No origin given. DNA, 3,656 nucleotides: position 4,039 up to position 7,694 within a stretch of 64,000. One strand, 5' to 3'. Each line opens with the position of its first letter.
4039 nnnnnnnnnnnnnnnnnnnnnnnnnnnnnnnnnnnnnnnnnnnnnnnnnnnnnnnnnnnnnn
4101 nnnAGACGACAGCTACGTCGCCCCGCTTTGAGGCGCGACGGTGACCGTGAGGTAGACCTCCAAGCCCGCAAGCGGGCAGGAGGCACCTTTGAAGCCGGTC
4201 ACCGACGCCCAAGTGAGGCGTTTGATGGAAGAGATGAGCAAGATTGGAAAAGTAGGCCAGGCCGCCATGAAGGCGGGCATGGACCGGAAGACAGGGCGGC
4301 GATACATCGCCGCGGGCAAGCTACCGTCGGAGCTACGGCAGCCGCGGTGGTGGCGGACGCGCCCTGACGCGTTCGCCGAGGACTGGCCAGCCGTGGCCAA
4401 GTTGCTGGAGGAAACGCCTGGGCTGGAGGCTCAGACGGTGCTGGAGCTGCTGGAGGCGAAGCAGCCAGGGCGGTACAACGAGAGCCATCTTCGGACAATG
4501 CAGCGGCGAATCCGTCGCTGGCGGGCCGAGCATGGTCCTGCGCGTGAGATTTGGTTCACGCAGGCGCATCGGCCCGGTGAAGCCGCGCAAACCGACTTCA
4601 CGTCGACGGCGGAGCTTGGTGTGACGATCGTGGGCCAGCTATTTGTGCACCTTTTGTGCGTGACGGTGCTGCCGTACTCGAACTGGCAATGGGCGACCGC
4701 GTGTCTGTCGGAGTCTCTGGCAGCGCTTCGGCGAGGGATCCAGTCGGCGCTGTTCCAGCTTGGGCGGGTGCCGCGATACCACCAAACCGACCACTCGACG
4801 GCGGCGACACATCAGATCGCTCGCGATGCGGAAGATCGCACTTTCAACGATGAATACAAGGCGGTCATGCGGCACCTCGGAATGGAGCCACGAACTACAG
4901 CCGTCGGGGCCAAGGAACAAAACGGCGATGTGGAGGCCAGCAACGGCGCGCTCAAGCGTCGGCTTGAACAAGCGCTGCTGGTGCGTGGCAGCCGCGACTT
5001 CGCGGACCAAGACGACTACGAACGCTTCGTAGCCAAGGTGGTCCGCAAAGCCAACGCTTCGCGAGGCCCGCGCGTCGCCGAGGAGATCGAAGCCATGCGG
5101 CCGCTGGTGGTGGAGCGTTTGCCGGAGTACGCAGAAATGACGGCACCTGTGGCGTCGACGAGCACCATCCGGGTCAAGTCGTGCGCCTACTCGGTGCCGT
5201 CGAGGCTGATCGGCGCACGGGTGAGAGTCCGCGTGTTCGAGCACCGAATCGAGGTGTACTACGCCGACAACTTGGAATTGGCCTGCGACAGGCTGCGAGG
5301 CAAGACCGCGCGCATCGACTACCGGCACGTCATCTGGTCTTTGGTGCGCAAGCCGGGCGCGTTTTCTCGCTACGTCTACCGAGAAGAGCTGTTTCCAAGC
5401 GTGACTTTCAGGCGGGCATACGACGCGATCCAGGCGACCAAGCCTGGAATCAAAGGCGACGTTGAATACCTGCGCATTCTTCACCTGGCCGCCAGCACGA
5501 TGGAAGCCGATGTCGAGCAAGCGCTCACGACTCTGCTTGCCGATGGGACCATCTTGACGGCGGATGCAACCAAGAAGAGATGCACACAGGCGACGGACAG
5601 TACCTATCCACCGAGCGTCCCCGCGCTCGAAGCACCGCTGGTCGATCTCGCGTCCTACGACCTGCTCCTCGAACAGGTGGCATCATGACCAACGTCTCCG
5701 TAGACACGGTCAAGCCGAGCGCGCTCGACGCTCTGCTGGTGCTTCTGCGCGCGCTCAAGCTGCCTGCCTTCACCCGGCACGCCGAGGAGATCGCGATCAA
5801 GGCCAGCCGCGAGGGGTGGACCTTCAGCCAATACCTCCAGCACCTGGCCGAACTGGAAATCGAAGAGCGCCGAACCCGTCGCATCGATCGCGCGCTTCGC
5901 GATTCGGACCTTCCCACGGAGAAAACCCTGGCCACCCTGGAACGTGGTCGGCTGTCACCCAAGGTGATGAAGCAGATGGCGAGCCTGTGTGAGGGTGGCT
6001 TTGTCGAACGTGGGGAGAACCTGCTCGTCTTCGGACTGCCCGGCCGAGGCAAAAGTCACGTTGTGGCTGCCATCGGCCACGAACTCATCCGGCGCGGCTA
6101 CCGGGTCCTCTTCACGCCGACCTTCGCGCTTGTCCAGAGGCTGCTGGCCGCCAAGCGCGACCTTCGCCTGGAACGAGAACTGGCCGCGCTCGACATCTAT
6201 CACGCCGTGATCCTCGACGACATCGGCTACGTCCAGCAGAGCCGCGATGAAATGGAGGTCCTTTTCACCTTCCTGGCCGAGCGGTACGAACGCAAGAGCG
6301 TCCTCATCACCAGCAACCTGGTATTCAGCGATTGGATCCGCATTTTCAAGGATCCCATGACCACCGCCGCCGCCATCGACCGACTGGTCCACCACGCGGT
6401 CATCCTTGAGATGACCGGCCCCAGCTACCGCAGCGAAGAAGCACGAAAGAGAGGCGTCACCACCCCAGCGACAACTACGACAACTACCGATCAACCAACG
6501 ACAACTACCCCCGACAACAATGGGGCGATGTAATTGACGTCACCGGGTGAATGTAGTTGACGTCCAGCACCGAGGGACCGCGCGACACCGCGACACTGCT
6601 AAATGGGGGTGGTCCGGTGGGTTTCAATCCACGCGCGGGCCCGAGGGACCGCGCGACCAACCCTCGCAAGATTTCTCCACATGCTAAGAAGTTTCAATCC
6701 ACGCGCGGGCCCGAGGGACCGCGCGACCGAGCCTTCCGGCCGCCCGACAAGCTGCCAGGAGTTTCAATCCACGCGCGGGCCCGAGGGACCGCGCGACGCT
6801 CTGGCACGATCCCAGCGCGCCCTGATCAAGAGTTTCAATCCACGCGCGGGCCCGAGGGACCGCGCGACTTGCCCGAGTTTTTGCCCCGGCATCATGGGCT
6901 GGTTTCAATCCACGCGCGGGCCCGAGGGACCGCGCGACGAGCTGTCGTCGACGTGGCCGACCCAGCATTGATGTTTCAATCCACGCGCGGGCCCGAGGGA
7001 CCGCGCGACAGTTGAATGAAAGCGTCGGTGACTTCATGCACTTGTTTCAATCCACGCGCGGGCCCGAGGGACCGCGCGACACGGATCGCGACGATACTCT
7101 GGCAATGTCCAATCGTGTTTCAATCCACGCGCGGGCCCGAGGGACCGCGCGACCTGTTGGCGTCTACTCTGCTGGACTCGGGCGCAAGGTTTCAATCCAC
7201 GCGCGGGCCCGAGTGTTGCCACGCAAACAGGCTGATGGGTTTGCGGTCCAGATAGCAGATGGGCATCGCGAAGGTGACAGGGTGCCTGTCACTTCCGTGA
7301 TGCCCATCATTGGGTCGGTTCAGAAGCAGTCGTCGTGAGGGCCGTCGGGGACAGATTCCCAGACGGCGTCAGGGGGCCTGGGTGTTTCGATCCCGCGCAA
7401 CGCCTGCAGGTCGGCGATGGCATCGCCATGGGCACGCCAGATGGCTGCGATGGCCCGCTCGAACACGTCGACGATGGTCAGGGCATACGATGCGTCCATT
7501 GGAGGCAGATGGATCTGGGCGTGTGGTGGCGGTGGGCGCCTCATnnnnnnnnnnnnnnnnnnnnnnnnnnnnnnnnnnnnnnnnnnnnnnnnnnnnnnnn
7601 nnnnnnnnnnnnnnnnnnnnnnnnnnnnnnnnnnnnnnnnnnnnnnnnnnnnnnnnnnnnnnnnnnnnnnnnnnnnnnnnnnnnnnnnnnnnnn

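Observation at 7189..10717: Tn7/Tn5053/Mu-like transposon inserted precisely in the loop of a CRISPR repeat, splitting a ~68-repeat type I-C array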

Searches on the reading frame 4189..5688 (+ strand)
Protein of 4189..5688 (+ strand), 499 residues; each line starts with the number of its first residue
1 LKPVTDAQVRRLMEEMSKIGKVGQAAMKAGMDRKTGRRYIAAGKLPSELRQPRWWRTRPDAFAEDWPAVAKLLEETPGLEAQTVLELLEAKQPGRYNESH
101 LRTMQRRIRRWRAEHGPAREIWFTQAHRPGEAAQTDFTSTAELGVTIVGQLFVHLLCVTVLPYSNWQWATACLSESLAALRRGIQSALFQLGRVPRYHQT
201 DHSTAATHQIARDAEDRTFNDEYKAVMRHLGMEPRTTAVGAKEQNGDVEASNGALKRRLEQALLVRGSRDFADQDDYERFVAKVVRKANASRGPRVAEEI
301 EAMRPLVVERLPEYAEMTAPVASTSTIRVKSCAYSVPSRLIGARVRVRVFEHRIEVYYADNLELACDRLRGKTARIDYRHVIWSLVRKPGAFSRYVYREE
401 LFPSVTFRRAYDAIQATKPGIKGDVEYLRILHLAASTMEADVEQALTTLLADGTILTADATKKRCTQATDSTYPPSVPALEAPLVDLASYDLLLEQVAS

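Call 8: search_protein_families(library=pfam, proteins=[window:4189-5688:+], max_evalue=0.01)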
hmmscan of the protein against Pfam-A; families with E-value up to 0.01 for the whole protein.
window:4189-5688:+ (499 aa): 2 families
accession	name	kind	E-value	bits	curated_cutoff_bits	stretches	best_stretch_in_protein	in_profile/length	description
PF22483.2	Mu-transpos_C_2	-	3.1e-10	40.1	27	1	314-362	9-57/73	Mu transposase, C-terminal domain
PF00665.32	rve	-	8e-06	26.5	32.6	1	127-240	2-100/102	Integrase core domain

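Call 81: find_encoding_contigs(protein=window:4189-5688:+, flank=1500, max_places=10)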
Protein window:4189-5688:+ (499 aa): 2 contigs read that carry it; 2 places shown.
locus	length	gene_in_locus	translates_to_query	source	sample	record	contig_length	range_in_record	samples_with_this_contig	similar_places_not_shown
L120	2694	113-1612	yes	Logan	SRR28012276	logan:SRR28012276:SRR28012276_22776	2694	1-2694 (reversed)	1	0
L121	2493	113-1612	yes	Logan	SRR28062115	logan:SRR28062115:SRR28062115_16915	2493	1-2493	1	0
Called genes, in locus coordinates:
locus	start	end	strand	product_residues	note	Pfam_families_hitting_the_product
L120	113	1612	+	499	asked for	PF27155:Y4rL_C, PF00665:rve (faint), PF22483:Mu-transpos_C_2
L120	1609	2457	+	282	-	PF01695:IstB_IS21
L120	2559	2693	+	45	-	?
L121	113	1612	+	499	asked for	PF27155:Y4rL_C, PF00665:rve (faint), PF22483:Mu-transpos_C_2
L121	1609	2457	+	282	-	PF01695:IstB_IS21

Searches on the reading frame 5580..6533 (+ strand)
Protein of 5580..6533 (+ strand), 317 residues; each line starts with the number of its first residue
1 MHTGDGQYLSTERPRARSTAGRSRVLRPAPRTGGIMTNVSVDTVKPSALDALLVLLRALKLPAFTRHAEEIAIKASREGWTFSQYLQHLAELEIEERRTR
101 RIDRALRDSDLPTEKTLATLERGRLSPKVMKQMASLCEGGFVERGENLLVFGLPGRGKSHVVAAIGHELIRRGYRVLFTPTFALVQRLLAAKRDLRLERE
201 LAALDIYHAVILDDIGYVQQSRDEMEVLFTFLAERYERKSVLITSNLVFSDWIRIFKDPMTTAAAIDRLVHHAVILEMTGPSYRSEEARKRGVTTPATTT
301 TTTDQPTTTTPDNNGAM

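Call 8: search_protein_families(library=pfam, proteins=[window:5580-6533:+], max_evalue=0.01)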
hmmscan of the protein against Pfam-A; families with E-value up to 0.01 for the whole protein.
window:5580-6533:+ (317 aa): 4 families
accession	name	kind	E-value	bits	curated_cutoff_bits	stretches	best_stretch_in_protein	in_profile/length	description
PF01695.23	IstB_IS21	-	4.2e-56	190.6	24.1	1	56-290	3-237/238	IstB-like ATP binding protein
PF00308.24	Bac_DnaA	-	5.8e-05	23.8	23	1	147-245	36-137/162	Bacterial DnaA ATPAse domain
PF13191.12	AAA_16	-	9.8e-05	23.4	32.6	1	138-225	17-112/167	AAA ATPase domain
PF03308.22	MeaB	-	0.0013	18.3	23.1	1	145-176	33-64/273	Methylmalonyl Co-A mutase-associated GTPase MeaB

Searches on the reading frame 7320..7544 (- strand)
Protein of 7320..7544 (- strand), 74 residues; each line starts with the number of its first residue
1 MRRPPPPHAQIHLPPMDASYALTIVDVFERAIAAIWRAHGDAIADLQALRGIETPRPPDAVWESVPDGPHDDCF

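Call 8: search_protein_families(library=pfam, proteins=[window:7320-7544:-], max_evalue=0.01)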
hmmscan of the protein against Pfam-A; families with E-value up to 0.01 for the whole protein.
window:7320-7544:- (74 aa): 0 families

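Call 9: search_protein_families(library=ncbifam, proteins=[window:7320-7544:-], max_evalue=0.01)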
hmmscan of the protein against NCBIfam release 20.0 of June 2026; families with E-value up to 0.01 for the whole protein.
window:7320-7544:- (74 aa): 0 families

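Call 35: search_protein_families(library=pfam, proteins=[window:7320-7544:-], max_evalue=10)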
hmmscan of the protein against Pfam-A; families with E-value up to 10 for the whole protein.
window:7320-7544:- (74 aa): 0 families

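Call 36: search_protein_families(library=phrogs, proteins=[window:7320-7544:-], max_evalue=0.01)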
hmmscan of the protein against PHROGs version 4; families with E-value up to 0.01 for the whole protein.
window:7320-7544:- (74 aa): 0 families
